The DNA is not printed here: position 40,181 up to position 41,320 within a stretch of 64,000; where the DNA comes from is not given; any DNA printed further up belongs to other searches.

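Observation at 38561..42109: Internally duplicated (dead nitrilase-like + di-haem CCP/MauG) x2 polypeptide with four haem c sites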

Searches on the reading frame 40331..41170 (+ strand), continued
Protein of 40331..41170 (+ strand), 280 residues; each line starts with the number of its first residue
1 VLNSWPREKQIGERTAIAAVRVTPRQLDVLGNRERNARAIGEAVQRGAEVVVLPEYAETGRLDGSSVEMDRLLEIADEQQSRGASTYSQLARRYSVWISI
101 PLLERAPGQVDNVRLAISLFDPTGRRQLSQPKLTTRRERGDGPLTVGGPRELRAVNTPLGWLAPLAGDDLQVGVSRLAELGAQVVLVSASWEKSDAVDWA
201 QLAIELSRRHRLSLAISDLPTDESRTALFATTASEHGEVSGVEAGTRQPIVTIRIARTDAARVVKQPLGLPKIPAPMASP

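Call 48: list_cluster_members(proteins=[P0043, P0044, P0046, P0047, P0049, P0050, P0051, P0053, P0054, P0057])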
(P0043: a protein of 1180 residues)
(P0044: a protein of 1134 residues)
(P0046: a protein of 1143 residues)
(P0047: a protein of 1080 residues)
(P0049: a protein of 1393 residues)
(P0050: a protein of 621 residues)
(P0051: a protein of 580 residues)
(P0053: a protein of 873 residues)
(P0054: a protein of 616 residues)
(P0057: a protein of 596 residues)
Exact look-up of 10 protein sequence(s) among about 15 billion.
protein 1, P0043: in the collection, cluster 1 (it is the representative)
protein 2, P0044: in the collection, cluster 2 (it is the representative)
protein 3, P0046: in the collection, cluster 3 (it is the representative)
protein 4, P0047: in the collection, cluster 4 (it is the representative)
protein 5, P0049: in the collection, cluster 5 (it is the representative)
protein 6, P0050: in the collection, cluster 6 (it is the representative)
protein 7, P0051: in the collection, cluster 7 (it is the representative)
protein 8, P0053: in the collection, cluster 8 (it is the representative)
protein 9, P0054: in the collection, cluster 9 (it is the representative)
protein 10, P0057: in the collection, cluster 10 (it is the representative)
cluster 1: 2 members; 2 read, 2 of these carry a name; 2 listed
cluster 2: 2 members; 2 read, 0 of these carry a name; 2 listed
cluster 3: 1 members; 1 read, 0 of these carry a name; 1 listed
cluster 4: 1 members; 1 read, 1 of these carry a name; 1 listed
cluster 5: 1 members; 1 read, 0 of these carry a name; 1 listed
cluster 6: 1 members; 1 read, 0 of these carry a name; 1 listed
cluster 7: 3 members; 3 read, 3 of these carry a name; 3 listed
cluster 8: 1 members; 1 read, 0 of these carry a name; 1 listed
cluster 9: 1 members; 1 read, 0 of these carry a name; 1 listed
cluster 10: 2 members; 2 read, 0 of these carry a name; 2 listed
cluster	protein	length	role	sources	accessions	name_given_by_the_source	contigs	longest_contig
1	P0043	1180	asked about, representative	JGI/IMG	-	cytochrome c peroxidase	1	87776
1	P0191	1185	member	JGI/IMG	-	cytochrome c peroxidase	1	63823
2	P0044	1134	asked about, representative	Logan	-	-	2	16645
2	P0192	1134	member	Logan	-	-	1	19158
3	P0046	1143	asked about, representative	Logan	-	-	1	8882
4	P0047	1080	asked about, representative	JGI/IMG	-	cytochrome c peroxidase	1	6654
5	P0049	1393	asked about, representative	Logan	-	-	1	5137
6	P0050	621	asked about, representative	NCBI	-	-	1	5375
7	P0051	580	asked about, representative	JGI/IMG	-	cytochrome c peroxidase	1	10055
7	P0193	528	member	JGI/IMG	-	cytochrome c peroxidase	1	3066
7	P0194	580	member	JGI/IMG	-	cytochrome c peroxidase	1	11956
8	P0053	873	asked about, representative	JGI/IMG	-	-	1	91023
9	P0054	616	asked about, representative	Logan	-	-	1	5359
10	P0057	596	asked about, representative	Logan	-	-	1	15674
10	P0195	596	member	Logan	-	-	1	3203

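Call 49: find_encoding_contigs(protein=P0057, flank=8000, max_places=1)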
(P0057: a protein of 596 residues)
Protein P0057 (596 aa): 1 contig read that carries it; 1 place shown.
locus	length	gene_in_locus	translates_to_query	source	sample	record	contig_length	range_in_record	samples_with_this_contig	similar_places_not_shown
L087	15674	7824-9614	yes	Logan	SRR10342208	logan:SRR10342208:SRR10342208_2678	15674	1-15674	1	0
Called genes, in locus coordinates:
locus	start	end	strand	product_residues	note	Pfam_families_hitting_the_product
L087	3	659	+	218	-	?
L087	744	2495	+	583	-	PF00795:CN_hydrolase, PF00034:Cytochrom_C (faint), PF03150:CCP_MauG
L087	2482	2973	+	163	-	PF13474:SnoaL_3, PF14534:DUF4440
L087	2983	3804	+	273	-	PF00398:RrnaAD (weak), PF02353:CMAS (weak), PF13489:Methyltransf_23, PF01728:FtsJ (weak), PF13847:Methyltransf_31, PF08241:Methyltransf_11, PF08242:Methyltransf_12, PF13649:Methyltransf_25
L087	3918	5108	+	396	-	PF13646:HEAT_2 (weak)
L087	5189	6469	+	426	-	PF03109:ABC1, PF01163:RIO1 (faint)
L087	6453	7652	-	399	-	PF00266:Aminotran_5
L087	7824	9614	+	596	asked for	PF00795:CN_hydrolase, PF03150:CCP_MauG, PF00034:Cytochrom_C (faint)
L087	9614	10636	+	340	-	-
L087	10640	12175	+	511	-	PF01569:PAP2 (weak), PF22778:VCPO_2nd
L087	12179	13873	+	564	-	PF00034:Cytochrom_C (faint), PF03150:CCP_MauG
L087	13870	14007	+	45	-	-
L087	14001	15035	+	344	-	-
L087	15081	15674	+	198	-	?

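Call 50: find_encoding_contigs(protein=P0053, flank=8000, max_places=1)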
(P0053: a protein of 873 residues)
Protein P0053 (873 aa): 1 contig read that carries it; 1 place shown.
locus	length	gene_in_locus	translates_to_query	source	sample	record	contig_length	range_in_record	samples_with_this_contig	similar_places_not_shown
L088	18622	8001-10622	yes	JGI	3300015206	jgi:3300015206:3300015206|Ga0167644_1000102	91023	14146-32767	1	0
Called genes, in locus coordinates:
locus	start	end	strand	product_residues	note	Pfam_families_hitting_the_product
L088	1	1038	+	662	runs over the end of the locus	PF02310:B12-binding, PF04055:Radical_SAM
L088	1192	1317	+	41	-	-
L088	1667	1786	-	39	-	-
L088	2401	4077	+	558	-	PF26550:Tricorn_2nd (weak), PF00930:DPPIV_N (faint), PF25174:Beta-prop_THOC3 (faint), PF07676:PD40, PF26549:Tricorn_N, PF07676:PD40 (weak), PF26549:Tricorn_N (weak), PF26550:Tricorn_2nd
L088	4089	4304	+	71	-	PF00550:PP-binding (weak)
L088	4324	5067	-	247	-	PF10604:Polyketide_cyc2 (weak), PF08327:AHSA1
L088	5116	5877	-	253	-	-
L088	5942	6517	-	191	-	-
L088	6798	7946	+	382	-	-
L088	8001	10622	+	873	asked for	PF00795:CN_hydrolase, PF00034:Cytochrom_C (faint), PF03150:CCP_MauG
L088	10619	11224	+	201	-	PF05988:DUF899, PF00578:AhpC-TSA (weak)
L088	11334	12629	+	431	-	PF00067:p450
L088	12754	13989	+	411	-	-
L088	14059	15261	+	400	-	PF05977:MFS_3, PF13347:MFS_2 (weak), PF07690:MFS_1, PF13347:MFS_2 (weak), PF07690:MFS_1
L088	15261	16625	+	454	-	PF03109:ABC1, PF00069:Pkinase (faint), PF01163:RIO1 (weak), PF27536:UbiB_helical (faint)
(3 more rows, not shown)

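Call 77: search_protein_families(library=ncbifam, proteins=[window:40331-41170:+], max_evalue=0.001)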
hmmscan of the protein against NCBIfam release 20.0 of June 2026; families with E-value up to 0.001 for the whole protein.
window:40331-41170:+ (280 aa): 2 families
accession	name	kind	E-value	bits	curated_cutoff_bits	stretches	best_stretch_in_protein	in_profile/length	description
NF040852.1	nitrile_Arch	equivalog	9.3e-05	21.7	500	1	17-100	3-84/262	nitrilase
TIGR03381.1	agmatine_aguB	equivalog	0.00035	20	410.25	1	17-112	3-96/279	N-carbamoylputrescine amidase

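Call 84: find_encoding_contigs(protein=P0051, flank=8000, max_places=1)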
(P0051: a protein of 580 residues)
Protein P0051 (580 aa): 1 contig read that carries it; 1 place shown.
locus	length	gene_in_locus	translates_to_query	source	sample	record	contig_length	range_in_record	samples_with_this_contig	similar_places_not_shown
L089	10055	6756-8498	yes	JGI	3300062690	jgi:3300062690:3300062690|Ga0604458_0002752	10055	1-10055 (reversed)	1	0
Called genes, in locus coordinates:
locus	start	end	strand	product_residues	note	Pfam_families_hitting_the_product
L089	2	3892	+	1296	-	?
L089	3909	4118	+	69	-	-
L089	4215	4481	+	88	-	-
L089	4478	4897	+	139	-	PF13279:4HBT_2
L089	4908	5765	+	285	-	PF12833:HTH_18, PF00165:HTH_AraC (weak)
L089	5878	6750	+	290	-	PF13360:PQQ_2 (weak)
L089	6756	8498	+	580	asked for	PF00795:CN_hydrolase, PF00034:Cytochrom_C (faint), PF03150:CCP_MauG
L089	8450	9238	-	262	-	PF21959:DUF6923 (faint)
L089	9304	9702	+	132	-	PF00903:Glyoxalase, PF18029:Glyoxalase_6 (weak)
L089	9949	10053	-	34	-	?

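Call 85: find_encoding_contigs(protein=P0060, flank=8000, max_places=1)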
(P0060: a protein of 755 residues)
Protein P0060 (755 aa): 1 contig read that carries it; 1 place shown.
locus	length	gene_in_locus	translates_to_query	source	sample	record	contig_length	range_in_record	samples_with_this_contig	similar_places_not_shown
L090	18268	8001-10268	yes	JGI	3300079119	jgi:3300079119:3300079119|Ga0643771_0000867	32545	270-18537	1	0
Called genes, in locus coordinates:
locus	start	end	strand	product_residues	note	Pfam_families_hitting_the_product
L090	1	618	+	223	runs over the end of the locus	PF00300:His_Phos_1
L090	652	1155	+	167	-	PF02082:Rrf2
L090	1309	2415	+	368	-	PF13469:Sulfotransfer_3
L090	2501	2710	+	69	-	PF08281:Sigma70_r4_2 (weak), PF00196:GerE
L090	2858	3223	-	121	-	-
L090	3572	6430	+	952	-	PF00069:Pkinase, PF01636:APH (faint), PF07714:PK_Tyr_Ser-Thr, PF03109:ABC1 (weak), PF00400:WD40 (faint), PF00930:DPPIV_N (faint), PF26549:Tricorn_N (weak), PF26549:Tricorn_N, +6 more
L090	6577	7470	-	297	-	-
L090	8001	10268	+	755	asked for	PF00795:CN_hydrolase, PF00034:Cytochrom_C (faint), PF03150:CCP_MauG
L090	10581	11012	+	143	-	PF00165:HTH_AraC (weak), PF12833:HTH_18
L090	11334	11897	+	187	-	PF02357:NusG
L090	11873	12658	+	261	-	PF08327:AHSA1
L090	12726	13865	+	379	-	PF05977:MFS_3, PF07690:MFS_1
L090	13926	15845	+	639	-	PF26549:Tricorn_N, PF26550:Tricorn_2nd, PF00930:DPPIV_N, PF14583:Pectate_lyase22 (faint), PF07676:PD40, PF26549:Tricorn_N, PF07676:PD40 (weak), PF26550:Tricorn_2nd, +2 more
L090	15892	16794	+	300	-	PF12833:HTH_18, PF00165:HTH_AraC (weak)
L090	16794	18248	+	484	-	PF00067:p450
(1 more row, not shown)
